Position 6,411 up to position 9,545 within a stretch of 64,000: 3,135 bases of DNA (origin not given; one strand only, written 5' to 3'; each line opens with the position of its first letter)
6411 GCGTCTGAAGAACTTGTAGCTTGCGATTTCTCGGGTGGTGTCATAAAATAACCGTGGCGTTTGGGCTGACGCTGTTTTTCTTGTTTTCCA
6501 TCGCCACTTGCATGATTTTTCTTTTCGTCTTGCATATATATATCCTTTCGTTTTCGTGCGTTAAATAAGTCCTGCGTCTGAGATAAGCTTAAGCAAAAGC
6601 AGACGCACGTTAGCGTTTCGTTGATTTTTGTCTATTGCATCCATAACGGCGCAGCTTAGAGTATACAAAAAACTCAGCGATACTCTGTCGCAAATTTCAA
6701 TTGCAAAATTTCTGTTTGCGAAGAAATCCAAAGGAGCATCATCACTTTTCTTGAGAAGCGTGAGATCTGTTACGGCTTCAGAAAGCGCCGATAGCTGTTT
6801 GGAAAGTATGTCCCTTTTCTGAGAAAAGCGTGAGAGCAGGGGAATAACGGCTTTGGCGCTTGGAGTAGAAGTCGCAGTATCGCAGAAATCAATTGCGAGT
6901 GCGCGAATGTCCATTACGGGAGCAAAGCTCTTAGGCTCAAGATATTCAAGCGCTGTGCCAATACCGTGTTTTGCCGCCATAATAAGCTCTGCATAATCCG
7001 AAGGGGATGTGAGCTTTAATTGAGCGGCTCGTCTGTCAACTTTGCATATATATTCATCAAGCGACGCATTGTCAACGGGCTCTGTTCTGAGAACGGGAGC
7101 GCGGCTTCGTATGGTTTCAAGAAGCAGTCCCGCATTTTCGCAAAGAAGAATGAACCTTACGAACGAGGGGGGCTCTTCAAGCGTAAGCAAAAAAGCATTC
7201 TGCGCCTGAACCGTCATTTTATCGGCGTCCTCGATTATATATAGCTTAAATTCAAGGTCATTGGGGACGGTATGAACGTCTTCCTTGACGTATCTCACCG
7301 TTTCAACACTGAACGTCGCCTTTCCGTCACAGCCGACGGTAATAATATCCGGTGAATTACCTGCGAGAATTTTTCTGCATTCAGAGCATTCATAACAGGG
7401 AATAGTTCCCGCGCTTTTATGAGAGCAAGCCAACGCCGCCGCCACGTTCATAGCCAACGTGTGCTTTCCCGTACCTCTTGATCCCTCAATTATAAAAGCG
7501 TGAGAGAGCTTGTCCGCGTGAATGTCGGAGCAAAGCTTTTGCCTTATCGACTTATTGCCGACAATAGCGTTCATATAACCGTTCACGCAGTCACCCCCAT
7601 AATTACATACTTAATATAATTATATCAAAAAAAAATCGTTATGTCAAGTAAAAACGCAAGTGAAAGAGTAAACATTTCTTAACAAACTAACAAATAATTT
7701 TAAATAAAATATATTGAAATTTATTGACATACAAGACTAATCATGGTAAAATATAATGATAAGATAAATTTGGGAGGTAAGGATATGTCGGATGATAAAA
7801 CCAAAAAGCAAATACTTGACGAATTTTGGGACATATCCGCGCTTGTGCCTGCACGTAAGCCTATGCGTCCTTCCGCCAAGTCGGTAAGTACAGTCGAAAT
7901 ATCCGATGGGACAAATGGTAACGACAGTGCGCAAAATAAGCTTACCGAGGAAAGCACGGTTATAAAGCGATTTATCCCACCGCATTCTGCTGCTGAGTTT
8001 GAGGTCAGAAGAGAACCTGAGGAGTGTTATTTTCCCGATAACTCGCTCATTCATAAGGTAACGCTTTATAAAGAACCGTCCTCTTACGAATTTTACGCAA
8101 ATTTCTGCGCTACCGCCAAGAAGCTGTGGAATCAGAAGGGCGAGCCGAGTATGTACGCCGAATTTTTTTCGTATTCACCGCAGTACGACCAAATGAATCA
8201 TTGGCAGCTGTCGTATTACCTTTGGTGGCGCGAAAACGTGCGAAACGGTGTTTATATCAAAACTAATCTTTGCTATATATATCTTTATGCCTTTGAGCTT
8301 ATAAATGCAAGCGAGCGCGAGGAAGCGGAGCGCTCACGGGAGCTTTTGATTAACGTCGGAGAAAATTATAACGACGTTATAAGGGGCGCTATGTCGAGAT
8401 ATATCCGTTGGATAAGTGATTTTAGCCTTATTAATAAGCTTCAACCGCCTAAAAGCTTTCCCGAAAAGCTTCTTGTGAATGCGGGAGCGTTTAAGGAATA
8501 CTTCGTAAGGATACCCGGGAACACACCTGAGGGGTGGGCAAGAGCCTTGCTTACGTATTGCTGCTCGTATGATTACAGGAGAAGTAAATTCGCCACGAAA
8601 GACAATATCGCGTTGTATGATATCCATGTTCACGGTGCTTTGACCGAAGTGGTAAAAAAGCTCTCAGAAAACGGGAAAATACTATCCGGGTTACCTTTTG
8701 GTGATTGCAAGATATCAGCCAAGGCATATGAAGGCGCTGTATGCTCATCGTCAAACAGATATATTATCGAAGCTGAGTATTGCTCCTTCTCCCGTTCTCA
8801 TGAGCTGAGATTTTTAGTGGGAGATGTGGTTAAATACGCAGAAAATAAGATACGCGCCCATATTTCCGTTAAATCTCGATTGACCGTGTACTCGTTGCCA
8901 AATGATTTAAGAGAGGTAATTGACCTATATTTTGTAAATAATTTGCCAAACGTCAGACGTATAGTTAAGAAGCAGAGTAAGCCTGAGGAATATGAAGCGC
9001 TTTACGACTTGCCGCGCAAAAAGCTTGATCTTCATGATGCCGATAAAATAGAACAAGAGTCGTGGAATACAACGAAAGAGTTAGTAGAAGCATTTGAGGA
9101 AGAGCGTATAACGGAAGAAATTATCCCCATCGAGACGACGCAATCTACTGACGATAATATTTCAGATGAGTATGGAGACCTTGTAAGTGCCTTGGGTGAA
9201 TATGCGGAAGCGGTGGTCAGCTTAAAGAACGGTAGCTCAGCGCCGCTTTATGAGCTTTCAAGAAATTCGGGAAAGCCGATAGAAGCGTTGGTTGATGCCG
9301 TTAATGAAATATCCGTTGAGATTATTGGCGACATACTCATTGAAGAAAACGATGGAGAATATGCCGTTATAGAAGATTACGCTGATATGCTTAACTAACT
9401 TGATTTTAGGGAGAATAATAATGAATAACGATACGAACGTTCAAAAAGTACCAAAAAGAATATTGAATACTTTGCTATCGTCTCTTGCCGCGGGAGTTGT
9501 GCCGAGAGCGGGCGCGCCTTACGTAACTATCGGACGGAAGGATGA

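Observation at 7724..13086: Self-contained TerB-N/C + DUF2791-type ATPase + Lhr-like DExH helicase operon (Shango-type defence triad)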

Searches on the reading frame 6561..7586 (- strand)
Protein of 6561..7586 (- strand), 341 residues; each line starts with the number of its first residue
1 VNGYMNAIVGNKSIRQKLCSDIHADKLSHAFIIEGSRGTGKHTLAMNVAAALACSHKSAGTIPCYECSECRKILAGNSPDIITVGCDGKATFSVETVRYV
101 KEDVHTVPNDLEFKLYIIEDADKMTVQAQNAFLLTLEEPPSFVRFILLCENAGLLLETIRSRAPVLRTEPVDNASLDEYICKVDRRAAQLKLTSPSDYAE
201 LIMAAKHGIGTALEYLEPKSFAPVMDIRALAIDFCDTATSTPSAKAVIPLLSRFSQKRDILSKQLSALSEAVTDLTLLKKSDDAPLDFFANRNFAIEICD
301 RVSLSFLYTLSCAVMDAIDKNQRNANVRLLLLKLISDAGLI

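Call 23: find_related_loci(query=window:6561-7586:-, collection=genome_contigs, flank=10000)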
Query window:6561-7586:- (341 aa) in genome_contigs; peptide patterns used: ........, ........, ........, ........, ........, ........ (x = any residue, [..] = any of these).
599 stretches matched a pattern (row limit reached: there are more); 72 encode a relative of the query (tblastn E <= 1e-3); 72 distinct loci.
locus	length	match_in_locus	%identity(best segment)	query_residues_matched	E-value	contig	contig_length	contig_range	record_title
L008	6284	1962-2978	67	4-341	4e-154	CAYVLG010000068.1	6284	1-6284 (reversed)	MAG TPA_asm: uncultured Lachnospiraceae bacterium isolate SRP225648_co1_110 genome assembly, contig: NODE_31861_length_6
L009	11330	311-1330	71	4-341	1e-153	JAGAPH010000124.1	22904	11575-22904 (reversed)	MAG: Clostridia bacterium isolate RGIG8650 Water_deer_Cecum.Co__c1217923, whole genome shotgun sequence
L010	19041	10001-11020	65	4-341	1e-145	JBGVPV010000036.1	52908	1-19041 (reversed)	MAG: Eubacteriales bacterium isolate fecal_MAG_18 fecal_MAG_18_contig_0036, whole genome shotgun sequence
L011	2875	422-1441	60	4-341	1e-139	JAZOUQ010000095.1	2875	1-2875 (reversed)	MAG: Eubacteriales bacterium isolate T1900045532_YK20190226.MAGScoT_cleanbin_000011 SGB_7733_k141_2343178, whole genome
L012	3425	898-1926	59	1-341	3e-137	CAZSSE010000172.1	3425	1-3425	MAG TPA_asm: uncultured Lachnospiraceae bacterium isolate SRP350583_co2_310 genome assembly, contig: NODE_40903_length_3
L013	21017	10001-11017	60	5-341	1e-130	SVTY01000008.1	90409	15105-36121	MAG: Oscillospiraceae bacterium isolate SIG707 NODE_6129_length_90409_cov_3.154040, whole genome shotgun sequence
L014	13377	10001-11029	60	1-341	1e-126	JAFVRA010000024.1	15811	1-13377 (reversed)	MAG: Clostridia bacterium isolate RGIG5316 Sheep_Colon-2__c174647, whole genome shotgun sequence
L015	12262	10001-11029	59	1-341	2e-125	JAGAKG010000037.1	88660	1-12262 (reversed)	MAG: Clostridia bacterium isolate RGIG8519 Water_deer_Cecum-2__c319621, whole genome shotgun sequence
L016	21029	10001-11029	56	1-341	1e-124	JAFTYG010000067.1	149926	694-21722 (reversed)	MAG: Clostridia bacterium isolate RGIG4259 Roe_deer_Colon-5__c358426, whole genome shotgun sequence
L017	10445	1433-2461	59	1-341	2e-125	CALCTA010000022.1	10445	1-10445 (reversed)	MAG TPA_asm: uncultured Clostridia bacterium isolate SRR6425794_bin.48_CONCOCT_v1.1_MAG genome assembly, contig: ERZ1767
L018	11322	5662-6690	56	1-341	1e-121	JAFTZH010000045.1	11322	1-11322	MAG: Clostridia bacterium isolate RGIG4286 Roe_deer_Colon.Co__c2263068, whole genome shotgun sequence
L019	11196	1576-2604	53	1-341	8e-116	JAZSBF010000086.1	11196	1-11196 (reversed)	MAG: Eubacteriales bacterium isolate T1900044928_TS20190394.MAGScoT_cleanbin_000049 SGB_3402_k141_2289022, whole genome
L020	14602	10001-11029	52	1-341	2e-114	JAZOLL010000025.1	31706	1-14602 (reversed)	MAG: Eubacteriales bacterium isolate T1900045654_YK20190348.MAGScoT_cleanbin_000033 SGB_8232_k141_1158230, whole genome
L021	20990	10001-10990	53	1-328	5e-114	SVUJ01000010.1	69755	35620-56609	MAG: Oscillospiraceae bacterium isolate SIG718 NODE_9535_length_69755_cov_7.595263, whole genome shotgun sequence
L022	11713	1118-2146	52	1-341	2e-113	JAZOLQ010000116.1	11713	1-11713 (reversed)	MAG: Eubacteriales bacterium isolate T1900045652_YK20190346.MAGScoT_cleanbin_000044 SGB_8221_k141_3319451, whole genome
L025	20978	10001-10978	47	1-325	9e-85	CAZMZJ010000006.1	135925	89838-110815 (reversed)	MAG TPA_asm: uncultured Lachnospiraceae bacterium isolate binchicken_co117_82 genome assembly, contig: NODE_164_length_1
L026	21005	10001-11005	41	1-335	8e-84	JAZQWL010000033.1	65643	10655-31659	MAG: Eubacteriales bacterium isolate T1900045166_TC20190160.MAGScoT_cleanbin_000008 SGB_5140_k141_898876, whole genome s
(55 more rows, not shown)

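Call 36: search_protein_families(library=pfam, proteins=[L008:126-1262:-, L010:8142-9272:-, L010:7453-8115:-, L010:6332-7432:-, L016:8672-9847:-, L021:8148-9269:-, L021:9337-9846:-, L025:9151-10035:-, L026:7737-9644:-], max_evalue=0.001)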
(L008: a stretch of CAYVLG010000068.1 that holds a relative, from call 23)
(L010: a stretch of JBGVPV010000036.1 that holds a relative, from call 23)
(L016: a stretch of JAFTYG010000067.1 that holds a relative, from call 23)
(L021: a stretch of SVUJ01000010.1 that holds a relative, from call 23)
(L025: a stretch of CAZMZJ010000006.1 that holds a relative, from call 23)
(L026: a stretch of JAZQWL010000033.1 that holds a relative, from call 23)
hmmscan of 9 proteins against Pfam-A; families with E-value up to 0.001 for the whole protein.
L008:126-1262:- (378 aa): 4 families
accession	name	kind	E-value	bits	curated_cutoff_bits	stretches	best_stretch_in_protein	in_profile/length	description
PF01170.24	UPF0020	-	4.3e-51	173.8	22.3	1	162-368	1-196/197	RMKL-like, methyltransferase domain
PF22020.1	RlmL_1st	-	1.6e-18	66.8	27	1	5-59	2-55/55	RlmL ferredoxin-like domain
PF02926.22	THUMP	-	1.8e-12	47.9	20.6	1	69-153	3-84/84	THUMP domain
PF13649.12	Methyltransf_25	-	0.00034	21.7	27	0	251-303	21-71/97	Methyltransferase domain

L010:8142-9272:- (376 aa): 3 families
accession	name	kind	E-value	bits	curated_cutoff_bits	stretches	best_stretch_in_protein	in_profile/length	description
PF01170.24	UPF0020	-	2.1e-49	168.4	22.3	1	162-367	1-196/197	RMKL-like, methyltransferase domain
PF22020.1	RlmL_1st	-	2.3e-17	63.1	27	1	5-59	2-55/55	RlmL ferredoxin-like domain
PF02926.22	THUMP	-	3.3e-15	56.7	20.6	1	68-153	2-84/84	THUMP domain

L010:7453-8115:- (220 aa): 2 families
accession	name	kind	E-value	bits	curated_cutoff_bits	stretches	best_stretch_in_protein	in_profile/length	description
PF01081.25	Aldolase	-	5.3e-34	117.8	27.8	1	7-206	2-195/196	KDPG and KHG aldolase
PF02581.23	TMP-TENI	-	5.9e-05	23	27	1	20-190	7-180/180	Thiamine monophosphate synthase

L010:6332-7432:- (366 aa): 2 families
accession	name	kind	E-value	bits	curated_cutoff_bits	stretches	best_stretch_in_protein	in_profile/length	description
PF00465.25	Fe-ADH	-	4.2e-22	79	31.3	1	18-151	3-156/168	Iron-containing alcohol dehydrogenase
PF13685.12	Fe-ADH_2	-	7e-17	62.2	28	1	23-170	4-149/149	Iron-containing alcohol dehydrogenase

L016:8672-9847:- (391 aa): 6 families
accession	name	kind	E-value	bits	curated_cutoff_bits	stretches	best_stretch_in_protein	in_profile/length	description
PF01170.24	UPF0020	-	1.8e-52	178.3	22.3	1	166-370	1-195/197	RMKL-like, methyltransferase domain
PF22020.1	RlmL_1st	-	8.9e-19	67.7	27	1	8-63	1-55/55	RlmL ferredoxin-like domain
PF02926.22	THUMP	-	9.3e-16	58.5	20.6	1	72-157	2-84/84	THUMP domain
PF05175.20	MTS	-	5.6e-05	23.3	23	1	256-317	56-116/170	Methyltransferase small domain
PF11599.14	AviRa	-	0.00015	21.8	25.7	0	179-212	37-70/232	RRNA methyltransferase AviRa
PF13847.12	Methyltransf_31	-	0.00098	19.3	27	0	257-326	30-97/145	Methyltransferase domain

L021:8148-9269:- (373 aa): 4 families
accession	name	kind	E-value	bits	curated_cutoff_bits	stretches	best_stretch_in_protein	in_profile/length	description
PF01170.24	UPF0020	-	5.1e-49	167.1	22.3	1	162-367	1-196/197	RMKL-like, methyltransferase domain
PF22020.1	RlmL_1st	-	4.5e-20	71.8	27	1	4-59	1-55/55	RlmL ferredoxin-like domain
PF02926.22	THUMP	-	1.2e-14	54.9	20.6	1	68-153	2-84/84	THUMP domain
PF05175.20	MTS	-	0.00029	20.9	23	1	257-312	61-115/170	Methyltransferase small domain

L021:9337-9846:- (169 aa): 1 family
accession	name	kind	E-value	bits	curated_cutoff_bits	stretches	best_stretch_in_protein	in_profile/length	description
PF00080.25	Sod_Cu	-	6.8e-26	91.7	28.9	1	38-166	2-133/133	Copper/zinc superoxide dismutase (SODC)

L025:9151-10035:- (294 aa): 1 family
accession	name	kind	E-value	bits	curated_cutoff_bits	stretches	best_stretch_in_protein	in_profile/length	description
PF14344.12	DUF4397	-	3.6e-49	166.7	30.6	2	99-215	1-119/119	Domain of unknown function (DUF4397)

L026:7737-9644:- (635 aa): 5 families
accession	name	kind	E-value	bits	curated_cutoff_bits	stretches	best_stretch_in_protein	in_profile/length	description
PF02806.24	Alpha-amylase_C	-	5.1e-23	81.7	21.2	1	528-625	1-93/95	Alpha amylase, C-terminal all-beta domain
PF02922.24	CBM_48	-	2.2e-17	63.6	22.4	1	25-103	2-83/83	Carbohydrate-binding module 48 (Isoamylase N-terminal domain)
PF00128.31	Alpha-amylase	-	8.4e-16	58.7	22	1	176-245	26-94/446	Alpha amylase, catalytic domain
PF22019.2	GlgB_N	-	5.7e-06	26.8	27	1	22-102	17-94/94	alpha-1,4-glucan branching enzyme GlgB, N-terminal domain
PF16561.11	AMPK1_CBM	-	0.00044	20.8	26.8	0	38-99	6-61/85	Glycogen recognition site of AMP-activated protein kinase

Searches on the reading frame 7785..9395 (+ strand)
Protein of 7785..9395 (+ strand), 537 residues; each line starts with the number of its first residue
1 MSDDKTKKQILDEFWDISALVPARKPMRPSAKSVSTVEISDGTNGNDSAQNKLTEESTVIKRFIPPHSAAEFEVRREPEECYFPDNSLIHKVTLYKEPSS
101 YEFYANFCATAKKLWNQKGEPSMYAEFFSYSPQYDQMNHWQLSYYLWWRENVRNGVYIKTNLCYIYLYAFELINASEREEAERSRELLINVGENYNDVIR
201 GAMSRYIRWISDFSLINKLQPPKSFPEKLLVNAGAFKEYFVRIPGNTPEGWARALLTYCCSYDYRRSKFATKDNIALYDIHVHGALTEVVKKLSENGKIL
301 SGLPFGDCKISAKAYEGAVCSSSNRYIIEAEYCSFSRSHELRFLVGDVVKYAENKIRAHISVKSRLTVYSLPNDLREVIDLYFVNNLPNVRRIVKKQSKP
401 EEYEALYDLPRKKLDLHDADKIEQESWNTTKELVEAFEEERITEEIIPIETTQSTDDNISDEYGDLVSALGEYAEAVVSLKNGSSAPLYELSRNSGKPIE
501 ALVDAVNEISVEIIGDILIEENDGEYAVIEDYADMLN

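Call 4: search_protein_families(library=pfam, proteins=[window:7785-9395:+], max_evalue=0.01)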
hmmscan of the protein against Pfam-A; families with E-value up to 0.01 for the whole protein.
window:7785-9395:+ (537 aa): 2 families
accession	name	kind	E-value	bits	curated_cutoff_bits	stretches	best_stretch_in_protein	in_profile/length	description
PF13208.11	TerB_N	-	7.7e-15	55.6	25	1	102-207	29-129/207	TerB N-terminal domain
PF15615.11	TerB_C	-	1.4e-08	35.5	26.3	1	413-536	18-147/148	TerB-C domain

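Call 5: search_protein_families(library=padloc, proteins=[window:7785-9395:+], max_evalue=0.01)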
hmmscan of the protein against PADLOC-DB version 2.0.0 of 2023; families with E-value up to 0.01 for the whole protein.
window:7785-9395:+ (537 aa): 1 family
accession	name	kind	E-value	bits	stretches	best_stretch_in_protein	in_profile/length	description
PDLC03958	SngA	-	8.1e-41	139.2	1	78-536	68-523/528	-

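Call 6: search_protein_families(library=ncbifam, proteins=[window:7785-9395:+], max_evalue=0.01)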
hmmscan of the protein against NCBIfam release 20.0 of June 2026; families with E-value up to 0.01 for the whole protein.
window:7785-9395:+ (537 aa): 0 families

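Call 30: search_solved_structures(query=window:7785-9395:+, max_evalue=1)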
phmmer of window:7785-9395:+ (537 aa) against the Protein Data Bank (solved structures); distinct sequences matched with E-value up to 1: 0.

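Call 39: find_homologous_proteins(query=window:7785-9395:+, max_evalue=0.00001)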
Query window:7785-9395:+ (537 aa): 524 proteins with E <= 0.00001 among 8000 candidates; the best 120 are listed.
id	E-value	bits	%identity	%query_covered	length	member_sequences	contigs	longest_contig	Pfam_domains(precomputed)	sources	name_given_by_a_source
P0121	0.0e+0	1208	99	100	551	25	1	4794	PF13208.12,PF15615.12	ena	-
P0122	9.6e-248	841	68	100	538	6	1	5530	PF13208.12,PF15615.12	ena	-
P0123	2.5e-228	777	65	100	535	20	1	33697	PF13208.12,PF15615.12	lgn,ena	-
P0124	1.8e-211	721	59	100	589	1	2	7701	PF13208.12,PF15615.12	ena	-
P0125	9.7e-211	719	59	100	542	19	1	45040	PF13208.12,PF15615.12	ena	-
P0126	1.4e-207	709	59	99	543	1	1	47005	PF13208.12,PF15615.12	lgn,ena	-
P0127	2.4e-207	708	59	100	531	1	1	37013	PF13208.12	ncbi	-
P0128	1.3e-205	702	59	100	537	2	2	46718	PF13208.12,PF15615.12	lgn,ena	-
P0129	2.1e-205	701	60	100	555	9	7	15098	PF13208.12,PF15615.12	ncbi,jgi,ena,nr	ncbi:MAG: hypothetical protein E7677_06175 [Ruminococcaceae bacterium]|nr:hypothetical protein [Osci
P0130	6.0e-203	693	58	100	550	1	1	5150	PF13208.12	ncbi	-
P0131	8.3e-203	693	58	100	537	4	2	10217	PF13208.12,PF15615.12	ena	-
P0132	5.6e-202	690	58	100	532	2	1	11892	PF13208.12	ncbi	-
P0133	1.1e-201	689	58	99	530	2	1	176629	PF13208.12,PF15615.12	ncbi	-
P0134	1.3e-201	689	60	100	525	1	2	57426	PF13208.12,PF15615.12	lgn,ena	-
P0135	3.2e-200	684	57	100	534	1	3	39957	PF13208.12,PF15615.12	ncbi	-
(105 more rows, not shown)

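Call 52: predict_structure(alignment_id=A2)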
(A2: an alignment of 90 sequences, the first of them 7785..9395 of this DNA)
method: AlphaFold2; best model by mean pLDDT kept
length: 537 residues; sequences in the alignment: 90
mean_pLDDT: 82.1   pTM: 0.59
mean pLDDT of the five models: 82.1, 82.0, 81.9, 81.9, 81.6
residues with pLDDT >= 90: 277; 70-90: 135; 50-70: 72; < 50: 53
segments of 3 or more residues with pLDDT < 50: 1-3, 39-58, 440-463
pLDDT, mean of each block of 10 residues (from residue 1): 61 70 53 50 42 49 62 69 90 92 93 95 96 96 98 97 97 94 97 96 95 96 90 89 89 89 90 92 95 82 80 93 93 72 91 92 82 93 86 54 67 75 88 70 38 35 70 94 93 94 96 94 91 88
secondary structure, 60 per line:
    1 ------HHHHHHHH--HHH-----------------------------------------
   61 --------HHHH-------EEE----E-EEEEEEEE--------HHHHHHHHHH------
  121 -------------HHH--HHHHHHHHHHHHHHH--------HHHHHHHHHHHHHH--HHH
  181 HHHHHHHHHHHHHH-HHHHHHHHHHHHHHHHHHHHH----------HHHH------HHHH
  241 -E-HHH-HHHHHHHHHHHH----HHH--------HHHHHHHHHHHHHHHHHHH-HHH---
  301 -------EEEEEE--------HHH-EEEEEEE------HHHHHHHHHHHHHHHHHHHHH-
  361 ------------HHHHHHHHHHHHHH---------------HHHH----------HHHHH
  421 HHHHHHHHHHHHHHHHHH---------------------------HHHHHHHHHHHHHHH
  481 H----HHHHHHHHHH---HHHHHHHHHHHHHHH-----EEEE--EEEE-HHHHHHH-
elements in order: H7-14 H69-72 E80-82 E89-96 H105-114 H139-153 H162-175 H178-194 H196-216 H227-230 H237-240 H248-259 H275-293 E308-313 E326-332 H339-359 H373-386 H402-405 H416-438 H466-481 H486-495 H499-513 E519-522 E525-528 H530-536

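Call 79: find_encoding_contigs(protein=P0123, flank=9000, max_places=3)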
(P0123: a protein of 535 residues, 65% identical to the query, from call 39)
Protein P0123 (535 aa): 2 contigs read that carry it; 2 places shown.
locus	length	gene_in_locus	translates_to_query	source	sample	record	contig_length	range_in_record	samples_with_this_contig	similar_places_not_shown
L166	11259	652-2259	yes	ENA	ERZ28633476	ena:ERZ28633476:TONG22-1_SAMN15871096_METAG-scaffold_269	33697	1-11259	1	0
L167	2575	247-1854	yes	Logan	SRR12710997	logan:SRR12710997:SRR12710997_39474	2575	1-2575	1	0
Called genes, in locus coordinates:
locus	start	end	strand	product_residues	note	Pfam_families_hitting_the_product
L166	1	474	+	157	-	?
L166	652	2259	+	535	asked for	PF13208:TerB_N, PF15615:TerB_C (weak)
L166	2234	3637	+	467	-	PF10923:BrxC_BrxD, PF13191:AAA_16 (weak)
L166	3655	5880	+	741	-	PF00270:DEAD, PF00271:Helicase_C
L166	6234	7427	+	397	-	PF00291:PALP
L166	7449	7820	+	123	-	PF01042:Ribonuc_L-PSP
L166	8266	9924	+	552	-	PF02776:TPP_enzyme_N, PF00205:TPP_enzyme_M, PF02775:TPP_enzyme_C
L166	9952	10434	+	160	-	PF01842:ACT, PF22629:ACT_AHAS_ss, PF13710:ACT_5, PF10369:ALS_ss_C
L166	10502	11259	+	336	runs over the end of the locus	PF02826:2-Hacid_dh_C (weak), PF03446:NAD_binding_2 (weak), PF03807:F420_oxidored (weak), PF07991:KARI_N, PF01450:KARI_C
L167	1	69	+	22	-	?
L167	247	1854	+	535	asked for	PF13208:TerB_N, PF15615:TerB_C (weak)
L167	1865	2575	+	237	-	?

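Call 80: find_encoding_contigs(protein=P0125, flank=9000, max_places=3)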
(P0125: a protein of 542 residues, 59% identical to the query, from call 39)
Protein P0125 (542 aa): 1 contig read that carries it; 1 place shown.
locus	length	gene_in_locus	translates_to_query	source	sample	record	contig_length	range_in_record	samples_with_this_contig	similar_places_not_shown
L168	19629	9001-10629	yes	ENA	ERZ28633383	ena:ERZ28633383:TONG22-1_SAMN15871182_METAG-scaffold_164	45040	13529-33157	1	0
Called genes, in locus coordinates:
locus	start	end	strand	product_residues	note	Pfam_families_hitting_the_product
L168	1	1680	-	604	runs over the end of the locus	PF00496:SBP_bac_5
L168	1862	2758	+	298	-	PF03418:Peptidase_A25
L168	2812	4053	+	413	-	PF07454:SpoIIP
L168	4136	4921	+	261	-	PF01381:HTH_3, PF13443:HTH_26, PF00717:Peptidase_S24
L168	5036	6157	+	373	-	PF13439:Glyco_transf_4, PF13579:Glyco_trans_4_4, PF00534:Glycos_transf_1, PF13692:Glyco_trans_1_4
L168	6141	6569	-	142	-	-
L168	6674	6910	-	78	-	PF13083:KH_KhpA-B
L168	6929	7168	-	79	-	PF00886:Ribosomal_S16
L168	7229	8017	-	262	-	PF00448:SRP54, PF02978:SRP_SPB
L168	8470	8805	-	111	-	PF04297:UPF0122, PF04545:Sigma70_r4, PF08281:Sigma70_r4_2 (weak)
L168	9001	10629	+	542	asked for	PF13208:TerB_N, PF15615:TerB_C (weak)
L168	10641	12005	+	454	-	PF10923:BrxC_BrxD, PF13191:AAA_16 (weak)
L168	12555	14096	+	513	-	PF00271:Helicase_C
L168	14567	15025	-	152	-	-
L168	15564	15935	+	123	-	PF01042:Ribonuc_L-PSP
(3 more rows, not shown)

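Call 89: search_protein_families(library=pfam, proteins=[window:7785-9395:+], max_evalue=10)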
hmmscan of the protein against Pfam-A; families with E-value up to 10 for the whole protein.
window:7785-9395:+ (537 aa): 2 families
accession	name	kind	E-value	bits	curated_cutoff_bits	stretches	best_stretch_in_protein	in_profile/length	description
PF13208.11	TerB_N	-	7.7e-15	55.6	25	1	102-207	29-129/207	TerB N-terminal domain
PF15615.11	TerB_C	-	1.4e-08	35.5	26.3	1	413-536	18-147/148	TerB-C domain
